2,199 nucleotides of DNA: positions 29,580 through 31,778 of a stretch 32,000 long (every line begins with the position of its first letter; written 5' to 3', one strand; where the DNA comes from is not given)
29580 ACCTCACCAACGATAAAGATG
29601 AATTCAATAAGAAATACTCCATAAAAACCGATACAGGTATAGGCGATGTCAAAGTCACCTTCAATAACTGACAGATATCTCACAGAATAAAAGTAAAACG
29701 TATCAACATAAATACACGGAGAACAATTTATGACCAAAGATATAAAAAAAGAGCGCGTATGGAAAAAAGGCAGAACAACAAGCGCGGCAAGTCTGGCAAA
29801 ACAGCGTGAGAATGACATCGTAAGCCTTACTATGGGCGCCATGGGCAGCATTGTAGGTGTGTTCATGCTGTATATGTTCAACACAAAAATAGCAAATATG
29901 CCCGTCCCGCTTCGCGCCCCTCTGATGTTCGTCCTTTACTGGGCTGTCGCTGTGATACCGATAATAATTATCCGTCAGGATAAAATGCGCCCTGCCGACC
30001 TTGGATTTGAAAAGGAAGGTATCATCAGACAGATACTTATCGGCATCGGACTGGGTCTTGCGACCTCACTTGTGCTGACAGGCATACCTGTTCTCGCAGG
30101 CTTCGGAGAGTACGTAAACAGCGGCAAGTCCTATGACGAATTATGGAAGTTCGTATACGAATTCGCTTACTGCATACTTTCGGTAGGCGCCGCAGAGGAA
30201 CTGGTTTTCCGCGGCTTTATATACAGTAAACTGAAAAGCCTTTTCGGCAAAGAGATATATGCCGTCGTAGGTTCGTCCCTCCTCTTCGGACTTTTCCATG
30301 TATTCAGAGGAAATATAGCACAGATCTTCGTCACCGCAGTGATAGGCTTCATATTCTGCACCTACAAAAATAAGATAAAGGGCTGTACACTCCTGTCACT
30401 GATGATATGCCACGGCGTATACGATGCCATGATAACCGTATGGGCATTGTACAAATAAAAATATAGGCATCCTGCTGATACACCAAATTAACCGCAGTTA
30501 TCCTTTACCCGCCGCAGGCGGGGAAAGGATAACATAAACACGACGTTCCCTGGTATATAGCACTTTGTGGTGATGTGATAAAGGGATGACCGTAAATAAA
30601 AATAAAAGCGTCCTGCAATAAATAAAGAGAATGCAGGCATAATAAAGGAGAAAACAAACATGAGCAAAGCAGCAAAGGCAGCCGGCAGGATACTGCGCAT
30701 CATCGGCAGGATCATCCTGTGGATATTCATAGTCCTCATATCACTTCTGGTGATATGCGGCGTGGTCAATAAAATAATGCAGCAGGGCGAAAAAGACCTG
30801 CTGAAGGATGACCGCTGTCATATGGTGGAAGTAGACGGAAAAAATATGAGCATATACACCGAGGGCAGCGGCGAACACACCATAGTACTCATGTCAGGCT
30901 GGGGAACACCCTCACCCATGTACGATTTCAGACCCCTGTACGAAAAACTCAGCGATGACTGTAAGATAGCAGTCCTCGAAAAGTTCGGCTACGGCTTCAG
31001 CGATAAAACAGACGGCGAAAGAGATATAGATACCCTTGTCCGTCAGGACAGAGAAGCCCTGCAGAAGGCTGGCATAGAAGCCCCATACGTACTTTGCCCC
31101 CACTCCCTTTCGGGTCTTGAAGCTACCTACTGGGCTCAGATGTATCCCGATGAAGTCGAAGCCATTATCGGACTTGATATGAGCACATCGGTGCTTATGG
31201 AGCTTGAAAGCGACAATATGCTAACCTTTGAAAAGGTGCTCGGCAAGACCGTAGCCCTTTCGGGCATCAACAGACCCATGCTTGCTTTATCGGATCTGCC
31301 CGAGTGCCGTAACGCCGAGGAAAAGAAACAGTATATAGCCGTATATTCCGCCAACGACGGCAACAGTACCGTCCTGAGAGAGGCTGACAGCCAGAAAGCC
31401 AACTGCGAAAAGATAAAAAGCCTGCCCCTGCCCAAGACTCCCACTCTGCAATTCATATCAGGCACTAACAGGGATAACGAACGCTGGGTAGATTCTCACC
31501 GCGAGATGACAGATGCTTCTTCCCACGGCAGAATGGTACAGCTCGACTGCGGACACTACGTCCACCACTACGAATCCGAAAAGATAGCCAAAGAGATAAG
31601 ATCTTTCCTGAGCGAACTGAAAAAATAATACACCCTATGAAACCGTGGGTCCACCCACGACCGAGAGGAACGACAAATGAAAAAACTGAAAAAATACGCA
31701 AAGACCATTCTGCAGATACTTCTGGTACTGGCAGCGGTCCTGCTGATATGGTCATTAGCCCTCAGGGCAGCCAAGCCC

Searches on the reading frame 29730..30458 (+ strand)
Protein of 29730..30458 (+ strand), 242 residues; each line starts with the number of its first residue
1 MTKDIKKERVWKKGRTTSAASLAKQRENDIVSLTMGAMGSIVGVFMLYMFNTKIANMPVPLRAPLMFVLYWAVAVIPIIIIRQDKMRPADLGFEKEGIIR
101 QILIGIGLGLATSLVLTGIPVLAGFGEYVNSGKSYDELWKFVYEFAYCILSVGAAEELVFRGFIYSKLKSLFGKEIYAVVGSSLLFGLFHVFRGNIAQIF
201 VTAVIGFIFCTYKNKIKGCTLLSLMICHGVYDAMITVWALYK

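Call 11: search_protein_families(library=pfam, proteins=[window:29730-30458:+])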
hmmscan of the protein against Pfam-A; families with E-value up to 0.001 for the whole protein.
window:29730-30458:+ (242 aa): 1 family
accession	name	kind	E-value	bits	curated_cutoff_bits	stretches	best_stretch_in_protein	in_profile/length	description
PF02517.21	Rce1-like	-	1.5e-15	57.7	22.4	1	140-234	3-93/93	Type II CAAX prenyl endopeptidase Rce1-like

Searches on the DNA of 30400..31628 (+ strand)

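Call 7: search_rna_families(source=window, start=30400, end=30700, threshold=evalue, max_evalue=10, show_alignments=3)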
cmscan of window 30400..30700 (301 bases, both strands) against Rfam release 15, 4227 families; matches with E-value up to 10: 4.
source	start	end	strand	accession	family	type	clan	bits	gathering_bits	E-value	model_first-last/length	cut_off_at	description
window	30514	30608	+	RF01730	Termite-leu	Cis-reg;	-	20.5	51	0.037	1-78/78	no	Termite-leu RNA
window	30401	30548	+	RF02729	JA01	Gene; sRNA;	-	16.6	111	2.4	1-153/153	no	Aggregatibacter sRNA JA01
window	30442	30543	+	RF02905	sRNA41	Gene; sRNA;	-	16.1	45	3.7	1-113/113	no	Archaeal Small RNA 41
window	30598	30618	-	RF02162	XIST_A_REPEAT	Gene; sRNA;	-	11.6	33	8.9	1-37/37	no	XIST RNA A repeat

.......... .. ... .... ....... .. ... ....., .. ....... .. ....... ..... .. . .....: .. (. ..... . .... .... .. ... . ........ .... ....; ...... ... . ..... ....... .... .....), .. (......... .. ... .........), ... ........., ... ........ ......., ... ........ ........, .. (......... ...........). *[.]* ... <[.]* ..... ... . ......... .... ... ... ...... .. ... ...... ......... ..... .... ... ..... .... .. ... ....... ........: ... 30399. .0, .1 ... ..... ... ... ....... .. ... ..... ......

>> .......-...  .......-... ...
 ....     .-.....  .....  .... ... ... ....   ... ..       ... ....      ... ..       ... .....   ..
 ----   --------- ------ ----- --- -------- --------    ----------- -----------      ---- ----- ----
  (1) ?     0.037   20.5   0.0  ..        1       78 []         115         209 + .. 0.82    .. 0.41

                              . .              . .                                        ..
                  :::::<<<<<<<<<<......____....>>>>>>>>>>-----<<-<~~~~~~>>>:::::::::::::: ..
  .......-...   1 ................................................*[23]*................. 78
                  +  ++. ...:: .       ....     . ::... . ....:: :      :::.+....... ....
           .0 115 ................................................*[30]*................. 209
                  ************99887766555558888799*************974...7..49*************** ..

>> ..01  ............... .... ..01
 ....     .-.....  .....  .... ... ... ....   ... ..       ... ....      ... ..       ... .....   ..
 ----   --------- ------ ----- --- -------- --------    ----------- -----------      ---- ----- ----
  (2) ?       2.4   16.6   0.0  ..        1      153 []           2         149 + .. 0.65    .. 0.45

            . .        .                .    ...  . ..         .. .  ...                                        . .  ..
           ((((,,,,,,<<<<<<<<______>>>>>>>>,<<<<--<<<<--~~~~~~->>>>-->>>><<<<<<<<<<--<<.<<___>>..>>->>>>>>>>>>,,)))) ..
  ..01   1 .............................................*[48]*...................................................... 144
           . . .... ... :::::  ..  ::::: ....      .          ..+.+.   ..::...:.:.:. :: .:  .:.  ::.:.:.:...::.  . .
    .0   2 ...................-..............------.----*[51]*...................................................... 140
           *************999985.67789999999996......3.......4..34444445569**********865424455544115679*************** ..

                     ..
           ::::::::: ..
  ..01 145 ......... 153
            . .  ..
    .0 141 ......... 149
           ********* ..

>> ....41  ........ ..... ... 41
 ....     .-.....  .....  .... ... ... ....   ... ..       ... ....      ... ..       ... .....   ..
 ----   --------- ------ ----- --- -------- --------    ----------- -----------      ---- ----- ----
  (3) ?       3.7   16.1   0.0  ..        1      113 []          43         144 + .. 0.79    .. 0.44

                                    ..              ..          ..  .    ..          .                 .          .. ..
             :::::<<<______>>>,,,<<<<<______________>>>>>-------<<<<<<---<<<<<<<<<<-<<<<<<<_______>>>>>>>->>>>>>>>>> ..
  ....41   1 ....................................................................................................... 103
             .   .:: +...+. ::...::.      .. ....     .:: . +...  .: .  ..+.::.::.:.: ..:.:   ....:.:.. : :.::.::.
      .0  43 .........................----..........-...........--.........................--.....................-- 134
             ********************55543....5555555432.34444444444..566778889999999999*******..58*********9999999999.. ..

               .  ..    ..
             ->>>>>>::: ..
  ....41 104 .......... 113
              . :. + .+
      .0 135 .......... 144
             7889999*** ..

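Call 80: search_rna_families(source=L013, start=11780, end=12080, threshold=evalue, max_evalue=1)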
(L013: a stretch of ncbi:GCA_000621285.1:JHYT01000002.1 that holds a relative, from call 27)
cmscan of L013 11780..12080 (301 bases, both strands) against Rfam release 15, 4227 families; matches with E-value up to 1: 4.
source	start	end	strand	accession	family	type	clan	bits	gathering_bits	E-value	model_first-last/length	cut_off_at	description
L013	11855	11965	-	RF02740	Fwd6_3p_UTR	Cis-reg;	-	22.7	79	0.48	1-116/116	no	Soft rot Enterobacteriaceae Fwd 6 3'UTR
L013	11794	11875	+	RF00238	ctRNA_pND324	Gene; antisense;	-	21.8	45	0.6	1-86/86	no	ctRNA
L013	11806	11887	-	RF00238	ctRNA_pND324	Gene; antisense;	-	20.9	45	0.93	1-86/86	no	ctRNA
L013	11781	11875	+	RF02621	BSnc120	Gene; sRNA;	-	20.1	114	0.039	1-88/88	no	Brucella sRNA 120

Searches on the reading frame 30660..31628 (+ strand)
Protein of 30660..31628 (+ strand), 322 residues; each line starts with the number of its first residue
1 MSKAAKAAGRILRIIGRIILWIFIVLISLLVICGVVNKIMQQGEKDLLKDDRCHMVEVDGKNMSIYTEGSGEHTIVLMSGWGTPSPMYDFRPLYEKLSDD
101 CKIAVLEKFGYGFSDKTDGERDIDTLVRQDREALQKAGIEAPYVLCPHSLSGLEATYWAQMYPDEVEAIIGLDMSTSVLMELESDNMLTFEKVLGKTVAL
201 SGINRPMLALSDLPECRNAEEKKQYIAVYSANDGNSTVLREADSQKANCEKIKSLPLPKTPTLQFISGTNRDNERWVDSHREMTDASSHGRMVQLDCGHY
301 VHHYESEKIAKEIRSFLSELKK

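Call 11: search_protein_families(library=pfam, proteins=[window:30660-31628:+])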
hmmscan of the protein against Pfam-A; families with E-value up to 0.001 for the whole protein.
window:30660-31628:+ (322 aa): 1 family
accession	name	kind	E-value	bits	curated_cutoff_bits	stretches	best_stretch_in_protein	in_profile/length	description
PF00561.26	Abhydrolase_1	-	3.4e-06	27.3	25.8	1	75-181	3-111/245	alpha/beta hydrolase fold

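Call 27: find_encoding_contigs(protein=window:30660-31628:+, flank=10000, max_places=10)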
Protein window:30660-31628:+ (322 aa): 24 contigs read that carry it; 5 places shown.
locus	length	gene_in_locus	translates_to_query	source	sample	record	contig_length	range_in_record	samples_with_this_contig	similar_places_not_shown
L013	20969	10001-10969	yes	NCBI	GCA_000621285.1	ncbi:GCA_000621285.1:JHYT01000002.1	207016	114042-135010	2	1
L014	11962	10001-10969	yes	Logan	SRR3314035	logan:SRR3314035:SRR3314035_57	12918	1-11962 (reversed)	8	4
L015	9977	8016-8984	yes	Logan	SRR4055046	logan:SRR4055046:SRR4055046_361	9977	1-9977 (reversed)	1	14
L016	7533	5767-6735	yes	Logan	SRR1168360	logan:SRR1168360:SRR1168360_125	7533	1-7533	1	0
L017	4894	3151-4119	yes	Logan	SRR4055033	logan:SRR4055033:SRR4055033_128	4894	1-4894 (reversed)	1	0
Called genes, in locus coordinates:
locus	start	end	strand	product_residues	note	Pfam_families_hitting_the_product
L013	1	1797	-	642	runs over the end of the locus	PF00404:Dockerin_1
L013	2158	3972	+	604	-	PF00009:GTP_EFTU, PF01926:MMR_HSR1 (weak), PF22042:EF-G_D2, PF03144:GTP_EFTU_D2, PF00679:EFG_C, PF21018:BipA_C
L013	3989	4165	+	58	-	-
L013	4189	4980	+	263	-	PF01636:APH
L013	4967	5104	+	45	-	-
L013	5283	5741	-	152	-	PF03862:SpoVAC_SpoVAEB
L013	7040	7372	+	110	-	PF03551:PadR, PF13601:HTH_34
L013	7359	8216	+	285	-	PF22564:HAAS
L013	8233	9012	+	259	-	PF13349:DUF4097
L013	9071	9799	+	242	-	PF02517:Rce1-like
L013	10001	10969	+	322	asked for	PF00561:Abhydrolase_1 (weak)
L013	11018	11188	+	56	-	-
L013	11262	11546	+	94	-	PF04024:PspC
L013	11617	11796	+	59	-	PF04024:PspC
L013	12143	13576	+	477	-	PF04991:LicD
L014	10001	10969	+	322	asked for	PF00561:Abhydrolase_1 (weak)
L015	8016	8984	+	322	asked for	PF00561:Abhydrolase_1 (weak)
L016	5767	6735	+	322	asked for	PF00561:Abhydrolase_1 (weak)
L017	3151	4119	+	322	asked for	PF00561:Abhydrolase_1 (weak)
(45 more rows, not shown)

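Call 30: find_homologous_proteins(query=window:30660-31628:+, max_evalue=1e-40)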
Query window:30660-31628:+ (322 aa): 2987 proteins with E <= 1e-40 among 4851 candidates; the best 120 are listed.
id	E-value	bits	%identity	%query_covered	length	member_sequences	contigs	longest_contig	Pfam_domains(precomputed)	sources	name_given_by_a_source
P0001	1.7e-213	725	100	100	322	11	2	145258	PF00561.27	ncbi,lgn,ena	-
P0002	1.8e-176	604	80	99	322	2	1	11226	PF00561.27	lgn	-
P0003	1.9e-167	574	79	90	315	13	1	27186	-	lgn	-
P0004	4.1e-150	517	69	97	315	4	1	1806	PF00561.27,PF12146.16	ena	-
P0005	5.2e-110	385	55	97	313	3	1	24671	-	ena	-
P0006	8.4e-109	381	56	97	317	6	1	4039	PF00561.27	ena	-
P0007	3.5e-108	379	56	97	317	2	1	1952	PF00561.27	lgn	-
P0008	4.3e-107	376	56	97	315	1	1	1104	PF00561.27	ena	-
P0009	2.1e-106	373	55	96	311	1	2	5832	PF12697.14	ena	-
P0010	2.7e-106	373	55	97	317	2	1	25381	PF00561.27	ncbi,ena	-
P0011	3.6e-106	373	56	97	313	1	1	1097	PF00561.27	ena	-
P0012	7.2e-106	372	54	97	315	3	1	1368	PF00561.27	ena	-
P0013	1.0e-105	371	56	97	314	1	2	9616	PF00561.27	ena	-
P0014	1.0e-105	371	56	97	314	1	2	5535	PF00561.27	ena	-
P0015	1.3e-105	371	55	97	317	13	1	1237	PF00561.27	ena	-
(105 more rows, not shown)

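Call 31: find_encoding_contigs(protein=P0003, flank=10000, max_places=4)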
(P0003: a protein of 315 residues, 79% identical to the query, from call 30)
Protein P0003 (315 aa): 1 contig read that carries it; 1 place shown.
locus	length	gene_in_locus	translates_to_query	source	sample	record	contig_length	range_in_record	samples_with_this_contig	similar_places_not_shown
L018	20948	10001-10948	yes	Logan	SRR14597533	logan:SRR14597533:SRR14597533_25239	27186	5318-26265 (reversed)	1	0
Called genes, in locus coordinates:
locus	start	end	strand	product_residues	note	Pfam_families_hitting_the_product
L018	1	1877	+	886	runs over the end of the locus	PF09586:YfhO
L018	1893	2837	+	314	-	PF00126:HTH_1, PF03466:LysR_substrate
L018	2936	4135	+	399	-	PF01053:Cys_Met_Meta_PP, PF00155:Aminotran_1_2, PF01041:DegT_DnrJ_EryC1, PF00266:Aminotran_5 (weak), PF06838:Met_gamma_lyase (weak)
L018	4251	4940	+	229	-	PF20582:UPF0758_N (faint), PF04002:RadC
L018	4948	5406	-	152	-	PF03862:SpoVAC_SpoVAEB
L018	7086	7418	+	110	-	PF03551:PadR, PF13601:HTH_34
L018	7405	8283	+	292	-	PF22564:HAAS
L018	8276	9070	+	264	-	PF13349:DUF4097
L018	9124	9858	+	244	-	PF02517:Rce1-like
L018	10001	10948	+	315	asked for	-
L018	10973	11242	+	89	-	-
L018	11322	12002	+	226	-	PF13349:DUF4097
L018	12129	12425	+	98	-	PF04024:PspC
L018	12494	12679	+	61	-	PF04024:PspC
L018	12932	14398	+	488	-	PF04991:LicD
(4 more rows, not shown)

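Call 32: find_encoding_contigs(protein=P0002, flank=10000, max_places=4)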
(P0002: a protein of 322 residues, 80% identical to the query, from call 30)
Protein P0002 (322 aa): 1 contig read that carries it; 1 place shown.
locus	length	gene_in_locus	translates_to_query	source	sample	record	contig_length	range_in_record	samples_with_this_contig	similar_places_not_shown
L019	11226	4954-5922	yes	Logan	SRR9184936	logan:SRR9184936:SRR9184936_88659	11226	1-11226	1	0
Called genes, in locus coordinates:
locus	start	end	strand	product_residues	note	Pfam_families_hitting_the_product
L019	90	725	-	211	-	PF03862:SpoVAC_SpoVAEB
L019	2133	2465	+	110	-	PF03551:PadR, PF13601:HTH_34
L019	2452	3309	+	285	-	PF22564:HAAS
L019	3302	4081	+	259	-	PF13349:DUF4097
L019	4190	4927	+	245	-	PF02517:Rce1-like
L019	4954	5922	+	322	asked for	PF00561:Abhydrolase_1 (weak)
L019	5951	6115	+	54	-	-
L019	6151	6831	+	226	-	PF13349:DUF4097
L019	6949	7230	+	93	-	PF04024:PspC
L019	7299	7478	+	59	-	PF04024:PspC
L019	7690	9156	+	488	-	PF04991:LicD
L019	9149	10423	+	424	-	PF04464:Glyphos_transf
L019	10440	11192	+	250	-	PF01128:IspD, PF12804:NTP_transf_3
